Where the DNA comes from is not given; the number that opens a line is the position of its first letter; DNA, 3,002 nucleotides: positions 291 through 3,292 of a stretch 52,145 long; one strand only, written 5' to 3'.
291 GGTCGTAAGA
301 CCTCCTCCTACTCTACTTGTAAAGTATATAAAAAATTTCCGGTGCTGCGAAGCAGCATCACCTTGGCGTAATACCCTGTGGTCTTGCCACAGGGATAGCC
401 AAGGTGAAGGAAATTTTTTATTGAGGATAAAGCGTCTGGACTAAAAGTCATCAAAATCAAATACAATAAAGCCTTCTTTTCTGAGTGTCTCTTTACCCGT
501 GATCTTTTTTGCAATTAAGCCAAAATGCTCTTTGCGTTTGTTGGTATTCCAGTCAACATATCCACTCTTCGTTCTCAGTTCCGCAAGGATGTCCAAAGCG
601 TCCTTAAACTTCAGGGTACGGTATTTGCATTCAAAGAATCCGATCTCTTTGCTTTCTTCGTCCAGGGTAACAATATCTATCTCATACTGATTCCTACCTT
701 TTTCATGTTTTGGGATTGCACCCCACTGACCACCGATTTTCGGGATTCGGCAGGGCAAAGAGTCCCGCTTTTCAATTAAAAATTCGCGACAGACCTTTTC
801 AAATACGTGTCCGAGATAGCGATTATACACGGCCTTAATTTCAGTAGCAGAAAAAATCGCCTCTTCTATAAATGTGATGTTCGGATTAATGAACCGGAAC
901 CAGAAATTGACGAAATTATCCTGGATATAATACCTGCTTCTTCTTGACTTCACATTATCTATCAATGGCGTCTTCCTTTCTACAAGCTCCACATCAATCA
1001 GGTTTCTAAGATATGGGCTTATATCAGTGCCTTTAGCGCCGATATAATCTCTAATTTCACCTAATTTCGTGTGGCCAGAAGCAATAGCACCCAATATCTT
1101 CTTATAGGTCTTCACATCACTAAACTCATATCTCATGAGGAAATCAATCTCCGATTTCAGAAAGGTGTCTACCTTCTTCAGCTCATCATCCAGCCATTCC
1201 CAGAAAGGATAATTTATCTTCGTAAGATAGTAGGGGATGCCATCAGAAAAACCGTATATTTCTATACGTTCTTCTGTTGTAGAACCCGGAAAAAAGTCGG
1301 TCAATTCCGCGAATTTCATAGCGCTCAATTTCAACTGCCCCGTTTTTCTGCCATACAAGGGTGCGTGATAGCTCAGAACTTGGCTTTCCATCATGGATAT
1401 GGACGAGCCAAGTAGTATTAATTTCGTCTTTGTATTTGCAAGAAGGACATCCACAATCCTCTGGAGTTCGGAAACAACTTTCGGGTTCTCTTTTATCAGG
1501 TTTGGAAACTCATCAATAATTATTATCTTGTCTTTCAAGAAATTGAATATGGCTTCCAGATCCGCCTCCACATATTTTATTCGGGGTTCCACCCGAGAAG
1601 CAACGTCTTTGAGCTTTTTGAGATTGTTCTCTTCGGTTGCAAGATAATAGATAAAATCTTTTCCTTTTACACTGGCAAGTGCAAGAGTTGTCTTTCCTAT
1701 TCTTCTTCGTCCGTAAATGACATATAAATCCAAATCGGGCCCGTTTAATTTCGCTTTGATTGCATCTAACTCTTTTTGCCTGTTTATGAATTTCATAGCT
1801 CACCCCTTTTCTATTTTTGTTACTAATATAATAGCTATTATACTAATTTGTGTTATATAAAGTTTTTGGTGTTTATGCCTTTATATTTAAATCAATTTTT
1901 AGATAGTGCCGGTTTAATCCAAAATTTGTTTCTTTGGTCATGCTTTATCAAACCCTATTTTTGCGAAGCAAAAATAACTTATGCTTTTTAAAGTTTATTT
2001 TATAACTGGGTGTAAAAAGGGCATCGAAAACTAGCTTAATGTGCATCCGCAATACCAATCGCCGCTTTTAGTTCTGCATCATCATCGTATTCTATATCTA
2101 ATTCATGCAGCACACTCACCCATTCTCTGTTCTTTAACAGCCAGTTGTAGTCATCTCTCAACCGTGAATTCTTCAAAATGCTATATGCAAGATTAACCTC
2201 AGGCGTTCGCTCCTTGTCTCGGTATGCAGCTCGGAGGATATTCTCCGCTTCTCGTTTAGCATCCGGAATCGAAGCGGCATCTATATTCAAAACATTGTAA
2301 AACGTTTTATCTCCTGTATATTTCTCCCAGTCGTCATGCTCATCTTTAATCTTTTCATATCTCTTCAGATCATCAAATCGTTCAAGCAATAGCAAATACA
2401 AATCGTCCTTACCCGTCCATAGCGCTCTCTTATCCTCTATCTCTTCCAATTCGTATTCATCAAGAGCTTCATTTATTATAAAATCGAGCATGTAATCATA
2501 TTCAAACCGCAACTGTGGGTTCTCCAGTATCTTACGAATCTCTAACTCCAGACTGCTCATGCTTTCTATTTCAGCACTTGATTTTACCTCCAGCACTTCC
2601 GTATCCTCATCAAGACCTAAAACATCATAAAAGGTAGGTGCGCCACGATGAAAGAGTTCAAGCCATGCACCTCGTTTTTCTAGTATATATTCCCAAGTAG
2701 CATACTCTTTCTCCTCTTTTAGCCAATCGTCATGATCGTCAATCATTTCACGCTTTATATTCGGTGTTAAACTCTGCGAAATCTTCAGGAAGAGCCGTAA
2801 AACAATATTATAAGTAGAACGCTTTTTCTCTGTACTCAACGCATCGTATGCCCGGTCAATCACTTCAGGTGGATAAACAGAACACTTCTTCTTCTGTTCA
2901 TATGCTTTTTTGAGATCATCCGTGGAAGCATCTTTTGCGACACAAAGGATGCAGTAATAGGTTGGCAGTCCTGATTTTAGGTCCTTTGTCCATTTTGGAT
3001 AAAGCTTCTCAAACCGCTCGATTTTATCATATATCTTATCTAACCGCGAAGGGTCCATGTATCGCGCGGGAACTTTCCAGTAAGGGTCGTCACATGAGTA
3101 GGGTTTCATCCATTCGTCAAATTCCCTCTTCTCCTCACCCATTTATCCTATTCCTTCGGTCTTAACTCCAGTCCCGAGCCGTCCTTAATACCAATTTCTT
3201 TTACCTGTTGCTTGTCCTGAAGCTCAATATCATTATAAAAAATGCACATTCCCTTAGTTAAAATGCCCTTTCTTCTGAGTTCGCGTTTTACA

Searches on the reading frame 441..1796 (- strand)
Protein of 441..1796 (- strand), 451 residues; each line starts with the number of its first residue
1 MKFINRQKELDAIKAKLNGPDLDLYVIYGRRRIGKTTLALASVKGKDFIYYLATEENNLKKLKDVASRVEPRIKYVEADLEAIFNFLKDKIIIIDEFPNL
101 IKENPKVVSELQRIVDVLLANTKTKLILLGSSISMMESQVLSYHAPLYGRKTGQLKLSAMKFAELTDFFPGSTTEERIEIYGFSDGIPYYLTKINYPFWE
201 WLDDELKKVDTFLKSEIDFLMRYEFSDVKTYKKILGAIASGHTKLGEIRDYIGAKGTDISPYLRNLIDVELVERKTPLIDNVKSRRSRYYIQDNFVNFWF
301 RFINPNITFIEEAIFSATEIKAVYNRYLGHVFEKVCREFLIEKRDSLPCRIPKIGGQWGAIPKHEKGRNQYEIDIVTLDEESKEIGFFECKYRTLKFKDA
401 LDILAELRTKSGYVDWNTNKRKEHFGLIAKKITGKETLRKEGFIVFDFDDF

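Call 3: search_protein_families(library=pfam, proteins=[window:441-1796:-], max_evalue=1)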
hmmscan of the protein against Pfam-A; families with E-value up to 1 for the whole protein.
window:441-1796:- (451 aa): 10 families
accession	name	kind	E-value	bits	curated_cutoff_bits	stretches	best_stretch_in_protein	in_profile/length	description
PF01637.24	ATPase_2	-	2.2e-30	106.6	33.2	1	3-193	1-224/225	ATPase domain predominantly from Archaea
PF03008.20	DUF234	-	3.6e-22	79.1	22.5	1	299-400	1-97/100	Archaea bacterial proteins of unknown function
PF13173.12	AAA_14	-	4.6e-11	43.3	27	1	24-165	4-128/129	AAA domain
PF13401.12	AAA_22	-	2.9e-05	24.8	27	1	25-131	8-123/130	AAA domain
PF00004.35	AAA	-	0.0031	18.4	21.2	1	26-123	2-93/131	ATPase family associated with various cellular activities (AAA)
PF05621.17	TniB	-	0.024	14.5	22.4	0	67-130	98-161/189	Bacterial TniB protein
PF02021.23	UPF0102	-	0.032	15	23.6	0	370-401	25-51/80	Uncharacterised protein family UPF0102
PF03105.24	SPX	-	0.093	13.2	27.8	1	198-219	140-161/340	SPX domain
PF00910.28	RNA_helicase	-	0.1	13.5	21.5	0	26-116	2-76/105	RNA helicase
PF24270.1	HTH_Cmi2_C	-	0.11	13.2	27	1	226-275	72-121/125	Cmi2, C-terminal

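Call 72: search_protein_families(library=padloc, proteins=[window:441-1796:-], max_evalue=0.001)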
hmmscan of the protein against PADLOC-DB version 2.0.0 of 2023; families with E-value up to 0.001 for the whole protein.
window:441-1796:- (451 aa): 6 families
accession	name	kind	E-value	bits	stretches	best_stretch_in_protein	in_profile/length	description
PDLC04984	PDC-S27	-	1.9e-40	137.1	1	2-425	3-445/474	-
PDLC04985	PDC-S27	-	1.3e-30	104.8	1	2-406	5-430/484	-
PDLC04789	PDC-S01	-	7.8e-08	29.7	1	12-179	9-153/375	-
PDLC04787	PDC-S01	-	7.6e-07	26.3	1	1-294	6-297/412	-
PDLC04791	PDC-S01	-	1.3e-06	25.4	1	7-169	4-154/395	-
PDLC04790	PDC-S01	-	0.00025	17.9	0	25-139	30-123/422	-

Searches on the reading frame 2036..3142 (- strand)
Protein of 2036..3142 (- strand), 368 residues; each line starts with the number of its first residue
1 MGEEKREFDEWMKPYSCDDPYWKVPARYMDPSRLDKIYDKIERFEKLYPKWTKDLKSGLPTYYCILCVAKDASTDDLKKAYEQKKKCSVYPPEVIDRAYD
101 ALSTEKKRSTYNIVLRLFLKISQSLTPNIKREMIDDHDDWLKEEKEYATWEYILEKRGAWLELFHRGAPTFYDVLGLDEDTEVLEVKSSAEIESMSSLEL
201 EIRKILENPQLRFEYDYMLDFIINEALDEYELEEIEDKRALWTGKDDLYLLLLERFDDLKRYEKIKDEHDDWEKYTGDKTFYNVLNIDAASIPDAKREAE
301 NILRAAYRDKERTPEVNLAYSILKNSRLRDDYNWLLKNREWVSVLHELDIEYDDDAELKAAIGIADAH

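Call 3: search_protein_families(library=pfam, proteins=[window:2036-3142:-], max_evalue=1)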
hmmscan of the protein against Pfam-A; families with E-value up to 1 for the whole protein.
window:2036-3142:- (368 aa): 2 families
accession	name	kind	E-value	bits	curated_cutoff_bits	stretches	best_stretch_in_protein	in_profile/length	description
PF00226.36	DnaJ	-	6.8e-08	32.9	27.8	1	61-112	1-63/63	DnaJ domain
PF00028.23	Cadherin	-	0.07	14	28.8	1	290-358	3-69/93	Cadherin domain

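Call 4: search_protein_families(library=ncbifam, proteins=[window:2036-3142:-], max_evalue=1)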
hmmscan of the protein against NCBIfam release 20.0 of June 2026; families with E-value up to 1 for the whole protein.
window:2036-3142:- (368 aa): 8 families
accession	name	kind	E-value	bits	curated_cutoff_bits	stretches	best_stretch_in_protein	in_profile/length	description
TIGR02349.1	DnaJ_bact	equivalog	0.0003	20.3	377.2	1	62-113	2-64/354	molecular chaperone DnaJ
NF010892.0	PRK14299.1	equivalog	0.017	14.3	392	1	61-94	5-36/291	chaperone protein DnaJ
NF050028.1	CldAdptActJ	equivalog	0.022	15.2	150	1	62-95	4-35/93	cold adaptation protein ActJcold adaptation protein ActJ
TIGR03887.1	thiocyan_alph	equivalog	0.022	14.6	291.45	1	3-104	26-125/200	thiocyanate hydrolase subunit gamma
NF010871.0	PRK14278.1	equivalog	0.024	13.5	502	1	62-84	5-27/378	molecular chaperone DnaJ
NF008035.0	PRK10767.1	subfamily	0.027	13.5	338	1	61-93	5-35/374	molecular chaperone DnaJ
NF010894.0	PRK14301.1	equivalog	0.031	13.3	548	1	61-84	5-28/373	chaperone protein DnaJ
NF010874.0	PRK14281.1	equivalog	0.37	9.8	619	1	62-83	5-26/397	chaperone protein DnaJ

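Call 72: search_protein_families(library=padloc, proteins=[window:2036-3142:-], max_evalue=0.001)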
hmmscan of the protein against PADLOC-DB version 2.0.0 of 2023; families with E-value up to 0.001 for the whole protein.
window:2036-3142:- (368 aa): 0 families
